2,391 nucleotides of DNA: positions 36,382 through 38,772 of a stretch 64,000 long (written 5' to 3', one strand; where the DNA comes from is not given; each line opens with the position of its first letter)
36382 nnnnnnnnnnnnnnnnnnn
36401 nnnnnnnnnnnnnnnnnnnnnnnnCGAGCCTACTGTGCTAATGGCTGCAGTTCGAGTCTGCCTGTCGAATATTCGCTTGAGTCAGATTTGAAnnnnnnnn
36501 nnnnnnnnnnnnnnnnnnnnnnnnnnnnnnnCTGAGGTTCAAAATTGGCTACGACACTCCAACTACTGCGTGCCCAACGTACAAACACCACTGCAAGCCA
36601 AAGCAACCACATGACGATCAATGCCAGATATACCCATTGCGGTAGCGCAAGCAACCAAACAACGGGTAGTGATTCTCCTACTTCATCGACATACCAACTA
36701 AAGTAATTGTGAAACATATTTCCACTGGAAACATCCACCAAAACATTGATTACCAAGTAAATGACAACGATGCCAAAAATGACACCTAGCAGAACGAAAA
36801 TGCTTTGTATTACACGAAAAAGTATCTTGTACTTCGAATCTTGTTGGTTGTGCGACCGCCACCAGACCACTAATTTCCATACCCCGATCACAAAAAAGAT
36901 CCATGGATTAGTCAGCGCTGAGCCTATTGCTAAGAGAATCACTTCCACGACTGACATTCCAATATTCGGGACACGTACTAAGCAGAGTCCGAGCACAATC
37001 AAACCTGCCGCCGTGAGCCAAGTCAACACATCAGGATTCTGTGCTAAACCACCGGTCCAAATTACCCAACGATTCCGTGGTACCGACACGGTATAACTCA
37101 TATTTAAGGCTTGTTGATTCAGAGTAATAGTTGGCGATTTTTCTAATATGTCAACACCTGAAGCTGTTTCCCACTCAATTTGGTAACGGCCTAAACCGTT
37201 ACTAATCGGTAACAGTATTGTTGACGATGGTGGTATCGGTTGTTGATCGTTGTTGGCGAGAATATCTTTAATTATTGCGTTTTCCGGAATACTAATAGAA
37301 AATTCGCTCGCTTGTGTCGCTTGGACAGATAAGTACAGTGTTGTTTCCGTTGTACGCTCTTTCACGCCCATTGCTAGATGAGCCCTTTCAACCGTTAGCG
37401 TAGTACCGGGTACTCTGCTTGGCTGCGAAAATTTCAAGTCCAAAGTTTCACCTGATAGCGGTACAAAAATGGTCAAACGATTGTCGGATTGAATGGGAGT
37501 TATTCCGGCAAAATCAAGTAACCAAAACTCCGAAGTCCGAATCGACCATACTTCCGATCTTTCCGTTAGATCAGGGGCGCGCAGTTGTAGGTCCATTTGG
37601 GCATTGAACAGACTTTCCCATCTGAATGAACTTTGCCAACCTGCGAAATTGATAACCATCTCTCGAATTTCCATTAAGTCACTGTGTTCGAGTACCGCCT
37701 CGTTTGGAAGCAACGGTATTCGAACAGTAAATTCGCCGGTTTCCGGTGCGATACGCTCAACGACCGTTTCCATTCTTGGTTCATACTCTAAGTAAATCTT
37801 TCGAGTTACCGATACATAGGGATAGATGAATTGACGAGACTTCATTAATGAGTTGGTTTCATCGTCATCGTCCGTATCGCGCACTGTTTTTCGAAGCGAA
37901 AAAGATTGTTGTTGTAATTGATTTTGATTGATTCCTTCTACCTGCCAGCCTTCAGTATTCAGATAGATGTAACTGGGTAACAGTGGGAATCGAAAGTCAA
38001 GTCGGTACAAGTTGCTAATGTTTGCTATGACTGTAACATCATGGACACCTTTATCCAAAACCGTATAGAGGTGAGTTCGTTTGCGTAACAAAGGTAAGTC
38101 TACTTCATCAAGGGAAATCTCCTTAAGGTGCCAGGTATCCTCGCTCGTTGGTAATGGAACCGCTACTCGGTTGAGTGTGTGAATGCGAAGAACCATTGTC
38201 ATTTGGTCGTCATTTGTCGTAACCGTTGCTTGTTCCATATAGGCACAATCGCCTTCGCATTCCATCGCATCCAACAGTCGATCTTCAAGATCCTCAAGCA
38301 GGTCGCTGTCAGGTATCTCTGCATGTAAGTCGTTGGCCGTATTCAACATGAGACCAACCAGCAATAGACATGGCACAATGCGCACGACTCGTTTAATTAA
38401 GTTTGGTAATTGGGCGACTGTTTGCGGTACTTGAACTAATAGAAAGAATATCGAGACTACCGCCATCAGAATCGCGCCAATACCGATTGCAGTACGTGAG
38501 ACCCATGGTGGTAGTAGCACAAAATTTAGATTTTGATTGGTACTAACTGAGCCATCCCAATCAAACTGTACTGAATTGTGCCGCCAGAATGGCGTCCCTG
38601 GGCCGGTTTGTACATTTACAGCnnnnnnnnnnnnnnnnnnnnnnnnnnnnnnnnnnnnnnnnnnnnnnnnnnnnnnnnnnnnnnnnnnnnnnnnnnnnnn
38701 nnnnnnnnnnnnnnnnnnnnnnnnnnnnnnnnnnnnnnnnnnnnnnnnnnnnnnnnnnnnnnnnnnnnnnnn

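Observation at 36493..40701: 1402-aa envelope protein built from two tandem copies of a signal / beta-domain / TM-bundle module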

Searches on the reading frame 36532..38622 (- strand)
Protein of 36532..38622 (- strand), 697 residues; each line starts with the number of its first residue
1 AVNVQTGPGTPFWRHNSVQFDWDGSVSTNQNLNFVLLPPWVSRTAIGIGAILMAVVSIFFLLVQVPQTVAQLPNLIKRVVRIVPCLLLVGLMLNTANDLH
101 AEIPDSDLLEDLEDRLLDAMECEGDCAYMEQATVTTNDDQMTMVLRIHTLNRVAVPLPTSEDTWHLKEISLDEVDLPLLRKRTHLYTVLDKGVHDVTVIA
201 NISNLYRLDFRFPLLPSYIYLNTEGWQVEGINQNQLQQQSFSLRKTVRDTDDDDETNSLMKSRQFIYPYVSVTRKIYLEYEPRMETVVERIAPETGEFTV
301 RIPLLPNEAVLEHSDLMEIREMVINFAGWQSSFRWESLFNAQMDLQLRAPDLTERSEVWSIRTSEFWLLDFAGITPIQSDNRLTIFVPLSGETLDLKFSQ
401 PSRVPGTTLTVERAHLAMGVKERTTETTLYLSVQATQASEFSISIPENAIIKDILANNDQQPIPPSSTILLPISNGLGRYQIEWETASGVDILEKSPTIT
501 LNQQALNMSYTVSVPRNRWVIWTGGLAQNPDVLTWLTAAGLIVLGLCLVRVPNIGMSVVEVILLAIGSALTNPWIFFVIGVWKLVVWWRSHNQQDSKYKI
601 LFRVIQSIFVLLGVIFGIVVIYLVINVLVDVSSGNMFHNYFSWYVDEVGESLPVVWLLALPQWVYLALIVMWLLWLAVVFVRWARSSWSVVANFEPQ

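Call 37: predict_structure(alignment_id=A3)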
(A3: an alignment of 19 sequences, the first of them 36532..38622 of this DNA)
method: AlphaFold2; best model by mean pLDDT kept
length: 697 residues; sequences in the alignment: 19
mean_pLDDT: 78.0   pTM: 0.43
mean pLDDT of the five models: 78.0, 76.7, 75.9, 75.4, 72.9
residues with pLDDT >= 90: 170; 70-90: 342; 50-70: 116; < 50: 69
segments of 3 or more residues with pLDDT < 50: 1-20, 25-34, 94-104, 248-263, 402-406, 695-697
pLDDT, mean of each block of 10 residues (from residue 1): 40 44 49 51 65 65 59 62 62 46 53 56 69 88 90 85 79 79 82 90 82 88 84 78 67 31 65 91 93 87 88 83 89 92 86 90 84 81 84 88 55 92 92 87 91 92 90 89 91 90 88 87 73 76 86 83 90 89 86 65 83 89 86 68 85 89 88 90 84 56
secondary structure, 60 per line:
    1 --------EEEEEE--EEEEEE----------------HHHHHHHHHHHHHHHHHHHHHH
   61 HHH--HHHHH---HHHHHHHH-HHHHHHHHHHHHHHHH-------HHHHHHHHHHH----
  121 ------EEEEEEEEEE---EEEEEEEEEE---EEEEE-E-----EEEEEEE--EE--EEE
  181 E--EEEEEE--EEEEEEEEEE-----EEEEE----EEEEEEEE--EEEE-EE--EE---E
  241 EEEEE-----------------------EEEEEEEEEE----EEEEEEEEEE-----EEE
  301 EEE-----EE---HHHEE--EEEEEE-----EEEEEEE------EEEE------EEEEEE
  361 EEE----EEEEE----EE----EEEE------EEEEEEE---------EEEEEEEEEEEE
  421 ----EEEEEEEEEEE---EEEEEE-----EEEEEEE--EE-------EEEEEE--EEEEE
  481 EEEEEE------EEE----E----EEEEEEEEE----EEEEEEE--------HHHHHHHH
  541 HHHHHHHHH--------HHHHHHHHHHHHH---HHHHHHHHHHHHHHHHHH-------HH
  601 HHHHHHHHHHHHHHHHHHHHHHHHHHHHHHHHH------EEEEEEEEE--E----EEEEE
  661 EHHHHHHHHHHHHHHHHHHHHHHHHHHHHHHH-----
elements in order (helices of 4 or more, strands of 3 or more residues): E9-14 E17-22 H39-63 H66-70 H74-81 H83-98 H106-116 E127-136 E140-149 E153-157 E165-171 E178-181 E184-189 E192-201 E207-211 E216-223 E226-229 E240-245 E269-278 E283-292 E298-303 E321-326 E332-338 E345-348 E355-363 E368-372 E383-386 E393-399 E409-420 E425-435 E439-444 E450-456 E468-473 E476-486 E493-495 E505-513 E518-524 H533-549 H558-570 H574-591 H599-633 E640-648 E656-661 H662-692
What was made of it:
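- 38509..38622 (-): Conserved periplasmic beta-hairpin, aa 694-731 (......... ... LxWxGxV ... LLxP). AF2 strands at model residues 9-14 and 17-22, but with low pLDDT of 40-49 there (call 37).
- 36724..37035 (-): Membrane bundle 2: TM7-TM10, aa 1223-1326. Contains the invariant Q1299. AF2 helices (call 37).
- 36640..36723 (-): Conserved periplasmic beta-hairpin 2, aa 1327-1354. The family motif is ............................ AF2 strands at model residues 640-648 and 656-661 (call 37).
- AF2 models the segment as a helix next to TM5, though with a low pLDDT of about 60 (call 37).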

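Call 42: fold_search(model_id=the predicted structure, library=pdb)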
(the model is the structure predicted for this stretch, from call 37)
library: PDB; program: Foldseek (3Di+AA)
matches with E <= 10: 1114; with E <= 0.001: 33
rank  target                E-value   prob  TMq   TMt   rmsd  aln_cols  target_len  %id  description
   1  6ezn_A                2.4e-08  1.00  0.15  0.23  15.3       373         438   11  Cryo-EM structure of the yeast oligosaccharyltransferase (OST) complex (released 2018-01-17)
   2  8agb_E                4.4e-08  1.00  0.16  0.23  15.0       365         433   12  Structure of yeast oligosaccharylransferase complex with lipid-linked oligosaccharide bound (released 2022-12-07)
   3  6c26_1                9.8e-08  1.00  0.16  0.23  15.0       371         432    9  The Cryo-EM structure of a eukaryotic oligosaccharyl transferase complex (released 2018-01-31)
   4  7oci_A                1.3e-07  1.00  0.16  0.23  15.1       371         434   13  Cryo-EM structure of yeast Ost6p containing oligosaccharyltransferase complex (released 2022-02-16)
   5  8pn9_E                1.8e-07  1.00  0.14  0.17  27.6       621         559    8  Structure of human oligosaccharyltransferase OST-A complex bound to NGI-1 (released 2024-05-08)
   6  6s7o_E                4.6e-07  1.00  0.14  0.17  27.9       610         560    8  Cryo-EM structure of human oligosaccharyltransferase complex OST-A (released 2019-12-18)
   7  8b6l_O                6.1e-07  1.00  0.13  0.16  23.7       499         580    9  Subtomogram average of the human Sec61-TRAP-OSTA-translocon (released 2022-12-07)
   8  6s7t_E                8.4e-07  1.00  0.17  0.26  25.3       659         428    7  Cryo-EM structure of human oligosaccharyltransferase complex OST-B (released 2019-12-18)
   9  7n61_1B               6.1e-05  0.80  0.10  0.10  28.2       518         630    7  structure of C2 projections and MIPs (released 2022-05-18)
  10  8gcd_A                1.5e-04  0.69  0.11  0.09  27.8       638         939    7  Full length Integrin AlphaIIbBeta3 in inactive state (released 2024-03-06)
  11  9ijj_4J               1.7e-04  0.51  0.09  0.09  43.7       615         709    7  In situ structure of the central apparatus in mouse sperm axoneme. (released 2025-06-04)
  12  4rtd                  1.7e-04  0.44  0.08  0.06  29.1       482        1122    8  Escherichia coli alpha-2-macroglobulin activated by porcine elastase (released 2015-07-15)
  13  5nie_B                1.9e-04  1.00  0.13  0.15   7.5       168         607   15  Crystal structure of human LTA4H mutant R563A in open conformation (released 2017-08-23)
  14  7sqc_T2               2.1e-04  0.69  0.10  0.12  29.2       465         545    8  Ciliary C1 central pair apparatus isolated from Chlamydomonas reinhardtii (released 2022-04-13)
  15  7sqc_F0               2.2e-04  0.84  0.10  0.18  19.5       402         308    8  Ciliary C1 central pair apparatus isolated from Chlamydomonas reinhardtii (released 2022-04-13)
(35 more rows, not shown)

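Call 71: search_solved_structures(query=A3, max_evalue=10)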
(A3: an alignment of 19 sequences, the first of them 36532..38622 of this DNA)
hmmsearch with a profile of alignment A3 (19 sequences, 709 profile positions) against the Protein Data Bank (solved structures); distinct sequences matched with E-value up to 10: 3.
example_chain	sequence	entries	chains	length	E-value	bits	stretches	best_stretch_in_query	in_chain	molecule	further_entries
8tzq_R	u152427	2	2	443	1.8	9.6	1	542-622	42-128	D(2) dopamine receptor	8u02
8ro0_c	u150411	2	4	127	1.9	9.5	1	391-462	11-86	Small nuclear ribonucleoprotein Sm D1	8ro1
7jvr_R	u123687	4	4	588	3.3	8.7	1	543-622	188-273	Soluble cytochrome b562,D(2) dopamine receptor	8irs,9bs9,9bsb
